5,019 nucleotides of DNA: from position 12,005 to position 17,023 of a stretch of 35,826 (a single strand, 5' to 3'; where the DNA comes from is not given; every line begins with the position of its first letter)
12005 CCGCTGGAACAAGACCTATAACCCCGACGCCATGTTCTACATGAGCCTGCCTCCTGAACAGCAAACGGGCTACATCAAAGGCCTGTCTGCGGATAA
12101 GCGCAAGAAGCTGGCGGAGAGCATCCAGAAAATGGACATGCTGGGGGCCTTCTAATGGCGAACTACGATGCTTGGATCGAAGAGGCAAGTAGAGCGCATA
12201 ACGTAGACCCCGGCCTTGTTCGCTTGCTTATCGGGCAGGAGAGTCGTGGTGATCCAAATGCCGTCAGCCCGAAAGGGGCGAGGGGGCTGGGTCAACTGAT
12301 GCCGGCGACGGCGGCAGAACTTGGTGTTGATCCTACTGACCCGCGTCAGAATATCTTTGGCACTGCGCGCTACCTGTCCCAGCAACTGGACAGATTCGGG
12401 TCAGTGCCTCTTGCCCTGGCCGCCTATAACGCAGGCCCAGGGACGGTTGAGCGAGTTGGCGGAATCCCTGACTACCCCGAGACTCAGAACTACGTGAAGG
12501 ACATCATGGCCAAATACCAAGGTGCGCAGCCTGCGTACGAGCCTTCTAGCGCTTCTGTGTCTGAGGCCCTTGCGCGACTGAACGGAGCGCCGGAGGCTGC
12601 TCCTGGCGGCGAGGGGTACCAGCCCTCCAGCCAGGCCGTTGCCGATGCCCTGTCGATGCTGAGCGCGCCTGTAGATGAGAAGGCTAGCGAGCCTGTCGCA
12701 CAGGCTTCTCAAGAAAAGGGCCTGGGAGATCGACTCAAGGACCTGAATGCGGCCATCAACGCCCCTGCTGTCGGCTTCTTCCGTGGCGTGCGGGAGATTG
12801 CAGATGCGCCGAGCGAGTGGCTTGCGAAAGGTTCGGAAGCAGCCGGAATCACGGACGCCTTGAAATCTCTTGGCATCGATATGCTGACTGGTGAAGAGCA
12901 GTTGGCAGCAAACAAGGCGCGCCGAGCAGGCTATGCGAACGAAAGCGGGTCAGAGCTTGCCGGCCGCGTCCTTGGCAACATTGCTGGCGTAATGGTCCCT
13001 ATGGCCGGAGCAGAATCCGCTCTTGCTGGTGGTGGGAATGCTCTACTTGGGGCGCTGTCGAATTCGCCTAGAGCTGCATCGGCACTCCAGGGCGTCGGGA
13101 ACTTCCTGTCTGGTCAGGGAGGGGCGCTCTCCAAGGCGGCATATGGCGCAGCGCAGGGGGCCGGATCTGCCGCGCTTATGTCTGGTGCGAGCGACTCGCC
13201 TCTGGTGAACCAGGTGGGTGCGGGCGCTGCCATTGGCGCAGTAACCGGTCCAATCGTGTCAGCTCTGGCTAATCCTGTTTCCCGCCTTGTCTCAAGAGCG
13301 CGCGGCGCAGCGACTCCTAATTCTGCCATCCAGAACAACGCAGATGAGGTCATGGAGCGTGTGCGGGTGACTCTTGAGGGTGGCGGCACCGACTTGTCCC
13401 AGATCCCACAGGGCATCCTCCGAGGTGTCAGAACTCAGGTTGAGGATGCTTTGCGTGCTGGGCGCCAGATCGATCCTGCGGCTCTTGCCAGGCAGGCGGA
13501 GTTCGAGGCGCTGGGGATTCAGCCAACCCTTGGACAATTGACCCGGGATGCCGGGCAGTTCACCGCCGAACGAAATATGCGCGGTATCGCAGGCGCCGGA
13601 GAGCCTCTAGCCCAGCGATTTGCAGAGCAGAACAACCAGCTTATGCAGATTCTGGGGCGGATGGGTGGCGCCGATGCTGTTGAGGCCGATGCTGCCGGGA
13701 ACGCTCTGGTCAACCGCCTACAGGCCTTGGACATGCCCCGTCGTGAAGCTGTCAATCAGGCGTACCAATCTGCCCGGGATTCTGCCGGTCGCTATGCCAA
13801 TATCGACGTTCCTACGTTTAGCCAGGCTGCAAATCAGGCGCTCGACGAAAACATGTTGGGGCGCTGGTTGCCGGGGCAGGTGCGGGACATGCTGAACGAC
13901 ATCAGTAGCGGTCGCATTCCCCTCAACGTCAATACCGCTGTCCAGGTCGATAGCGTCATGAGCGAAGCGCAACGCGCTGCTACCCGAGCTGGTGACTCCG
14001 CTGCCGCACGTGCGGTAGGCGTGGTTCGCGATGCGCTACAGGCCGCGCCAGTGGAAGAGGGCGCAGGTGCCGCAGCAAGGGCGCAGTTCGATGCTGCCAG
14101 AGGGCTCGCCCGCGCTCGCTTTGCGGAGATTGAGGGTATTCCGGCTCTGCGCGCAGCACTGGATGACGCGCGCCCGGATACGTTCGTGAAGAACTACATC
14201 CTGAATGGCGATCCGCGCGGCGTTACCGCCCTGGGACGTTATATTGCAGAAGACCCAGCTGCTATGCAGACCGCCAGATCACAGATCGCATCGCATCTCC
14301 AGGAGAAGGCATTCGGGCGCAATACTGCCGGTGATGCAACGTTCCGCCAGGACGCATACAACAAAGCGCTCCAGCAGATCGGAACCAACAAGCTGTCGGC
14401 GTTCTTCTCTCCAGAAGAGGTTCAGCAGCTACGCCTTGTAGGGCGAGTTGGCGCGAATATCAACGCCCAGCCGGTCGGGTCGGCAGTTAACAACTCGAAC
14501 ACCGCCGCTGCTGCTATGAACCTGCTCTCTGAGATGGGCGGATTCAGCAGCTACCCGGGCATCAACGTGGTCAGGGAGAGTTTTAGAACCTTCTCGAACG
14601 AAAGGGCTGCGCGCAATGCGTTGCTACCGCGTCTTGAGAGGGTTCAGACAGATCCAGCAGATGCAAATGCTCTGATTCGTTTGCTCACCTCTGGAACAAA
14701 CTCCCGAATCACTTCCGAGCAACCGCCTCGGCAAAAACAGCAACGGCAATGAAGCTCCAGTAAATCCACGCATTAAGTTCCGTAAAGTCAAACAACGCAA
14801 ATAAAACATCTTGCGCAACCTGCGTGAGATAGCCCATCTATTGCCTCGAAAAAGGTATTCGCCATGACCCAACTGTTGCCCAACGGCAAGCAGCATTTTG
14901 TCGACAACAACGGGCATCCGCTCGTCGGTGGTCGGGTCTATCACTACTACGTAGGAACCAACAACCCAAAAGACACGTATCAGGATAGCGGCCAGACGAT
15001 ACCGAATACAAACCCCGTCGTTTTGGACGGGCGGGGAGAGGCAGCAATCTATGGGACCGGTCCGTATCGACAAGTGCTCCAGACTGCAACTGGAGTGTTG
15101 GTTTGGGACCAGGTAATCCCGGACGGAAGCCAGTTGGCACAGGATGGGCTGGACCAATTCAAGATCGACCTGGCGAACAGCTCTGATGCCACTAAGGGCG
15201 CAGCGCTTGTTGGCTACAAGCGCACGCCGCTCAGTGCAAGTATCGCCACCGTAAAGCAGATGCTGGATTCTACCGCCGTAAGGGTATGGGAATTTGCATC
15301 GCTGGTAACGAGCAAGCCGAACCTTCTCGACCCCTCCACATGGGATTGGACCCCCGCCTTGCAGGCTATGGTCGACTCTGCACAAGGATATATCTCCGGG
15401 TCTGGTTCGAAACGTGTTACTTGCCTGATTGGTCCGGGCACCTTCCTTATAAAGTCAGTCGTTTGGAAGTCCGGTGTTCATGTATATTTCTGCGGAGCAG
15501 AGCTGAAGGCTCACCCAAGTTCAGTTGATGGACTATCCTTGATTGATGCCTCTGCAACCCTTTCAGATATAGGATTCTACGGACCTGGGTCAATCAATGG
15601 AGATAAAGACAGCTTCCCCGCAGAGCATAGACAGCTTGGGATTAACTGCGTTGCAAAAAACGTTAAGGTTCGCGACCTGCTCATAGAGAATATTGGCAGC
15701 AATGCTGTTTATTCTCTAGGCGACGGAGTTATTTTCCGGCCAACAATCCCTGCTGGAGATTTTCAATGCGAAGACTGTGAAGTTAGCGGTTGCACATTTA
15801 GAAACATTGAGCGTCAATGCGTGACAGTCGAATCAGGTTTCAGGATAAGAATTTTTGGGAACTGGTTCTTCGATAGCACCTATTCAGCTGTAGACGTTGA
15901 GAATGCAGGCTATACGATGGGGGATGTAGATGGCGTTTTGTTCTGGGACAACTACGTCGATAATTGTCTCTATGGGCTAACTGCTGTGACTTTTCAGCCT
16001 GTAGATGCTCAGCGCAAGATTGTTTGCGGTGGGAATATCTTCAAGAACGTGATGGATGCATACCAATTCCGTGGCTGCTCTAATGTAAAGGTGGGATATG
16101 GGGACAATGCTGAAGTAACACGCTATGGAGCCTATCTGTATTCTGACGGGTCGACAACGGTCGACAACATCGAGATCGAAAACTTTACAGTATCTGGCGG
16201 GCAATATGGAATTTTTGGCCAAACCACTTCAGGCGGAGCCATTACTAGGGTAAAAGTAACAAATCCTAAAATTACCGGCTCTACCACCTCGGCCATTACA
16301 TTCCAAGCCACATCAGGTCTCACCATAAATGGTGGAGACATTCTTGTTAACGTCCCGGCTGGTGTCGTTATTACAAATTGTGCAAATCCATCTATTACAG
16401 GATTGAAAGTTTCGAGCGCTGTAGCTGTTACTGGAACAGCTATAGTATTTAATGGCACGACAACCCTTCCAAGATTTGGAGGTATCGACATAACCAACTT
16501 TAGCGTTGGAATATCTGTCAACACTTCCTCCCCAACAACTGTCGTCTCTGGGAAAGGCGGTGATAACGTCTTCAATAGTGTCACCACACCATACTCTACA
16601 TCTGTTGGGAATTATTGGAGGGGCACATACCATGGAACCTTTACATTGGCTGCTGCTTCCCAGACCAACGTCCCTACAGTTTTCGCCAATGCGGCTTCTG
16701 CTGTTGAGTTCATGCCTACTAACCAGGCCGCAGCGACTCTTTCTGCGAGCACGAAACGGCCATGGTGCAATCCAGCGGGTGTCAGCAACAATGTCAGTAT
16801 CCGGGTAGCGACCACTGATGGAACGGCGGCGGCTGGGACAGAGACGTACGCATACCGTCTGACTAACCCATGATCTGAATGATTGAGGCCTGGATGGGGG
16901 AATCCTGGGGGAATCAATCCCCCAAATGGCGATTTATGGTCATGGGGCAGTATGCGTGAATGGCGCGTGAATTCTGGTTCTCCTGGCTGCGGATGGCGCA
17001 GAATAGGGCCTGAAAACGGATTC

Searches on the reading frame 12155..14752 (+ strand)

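Call 10: search_protein_families(library=pfam, proteins=[window:12155-14752:+])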
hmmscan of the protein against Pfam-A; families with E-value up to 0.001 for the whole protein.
window:12155-14752:+ (865 aa): 2 families
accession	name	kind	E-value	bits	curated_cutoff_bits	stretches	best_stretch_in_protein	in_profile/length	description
PF01464.25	SLT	-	1e-22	80.3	21.3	1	8-106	3-109/117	Transglycosylase SLT domain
PF14716.13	HHH_8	-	0.00092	20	30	0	709-764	4-58/73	Helix-hairpin-helix domain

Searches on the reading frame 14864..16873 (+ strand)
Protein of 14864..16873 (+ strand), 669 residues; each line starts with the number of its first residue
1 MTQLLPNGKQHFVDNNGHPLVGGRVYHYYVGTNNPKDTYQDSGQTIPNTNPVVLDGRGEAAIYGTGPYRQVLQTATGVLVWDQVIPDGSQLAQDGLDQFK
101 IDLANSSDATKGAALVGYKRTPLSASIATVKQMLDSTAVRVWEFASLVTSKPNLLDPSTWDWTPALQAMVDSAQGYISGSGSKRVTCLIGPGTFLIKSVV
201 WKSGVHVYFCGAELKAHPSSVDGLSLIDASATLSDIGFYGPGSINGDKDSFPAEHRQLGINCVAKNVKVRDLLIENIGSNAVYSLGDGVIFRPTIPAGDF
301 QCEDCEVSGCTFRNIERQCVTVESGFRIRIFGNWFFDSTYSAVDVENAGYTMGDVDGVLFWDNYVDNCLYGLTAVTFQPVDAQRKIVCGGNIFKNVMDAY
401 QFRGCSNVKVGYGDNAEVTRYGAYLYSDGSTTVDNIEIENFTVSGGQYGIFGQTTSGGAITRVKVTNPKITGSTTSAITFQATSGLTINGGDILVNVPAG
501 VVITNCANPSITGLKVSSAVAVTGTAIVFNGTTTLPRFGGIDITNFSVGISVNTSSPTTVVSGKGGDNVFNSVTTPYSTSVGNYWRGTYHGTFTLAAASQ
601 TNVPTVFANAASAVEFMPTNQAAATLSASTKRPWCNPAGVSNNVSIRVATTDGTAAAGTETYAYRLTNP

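Call 10: search_protein_families(library=pfam, proteins=[window:14864-16873:+])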
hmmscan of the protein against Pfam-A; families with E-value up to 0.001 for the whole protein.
window:14864-16873:+ (669 aa): 2 families
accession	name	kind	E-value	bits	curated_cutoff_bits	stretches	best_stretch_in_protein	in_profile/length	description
PF13229.12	Beta_helix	-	7.2e-09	35.9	25.9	1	417-560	20-153/158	Right handed beta helix region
PF05048.19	NosD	-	6.1e-05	23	23.6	0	431-588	44-189/212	Periplasmic copper-binding protein (NosD)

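Call 38: search_protein_families(library=phrogs, proteins=[window:14864-16870:+])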
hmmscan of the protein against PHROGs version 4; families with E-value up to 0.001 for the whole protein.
window:14864-16870:+ (669 aa): 3 families
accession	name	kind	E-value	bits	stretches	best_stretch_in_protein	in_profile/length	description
phrog_34100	-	tail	1.3e-260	867.6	1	109-668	138-695/696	tail protein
phrog_27613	-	tail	1.1e-15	58.1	1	99-181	88-169/779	tail protein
phrog_26190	-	unknown function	1e-10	42.4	1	10-101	11-107/260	-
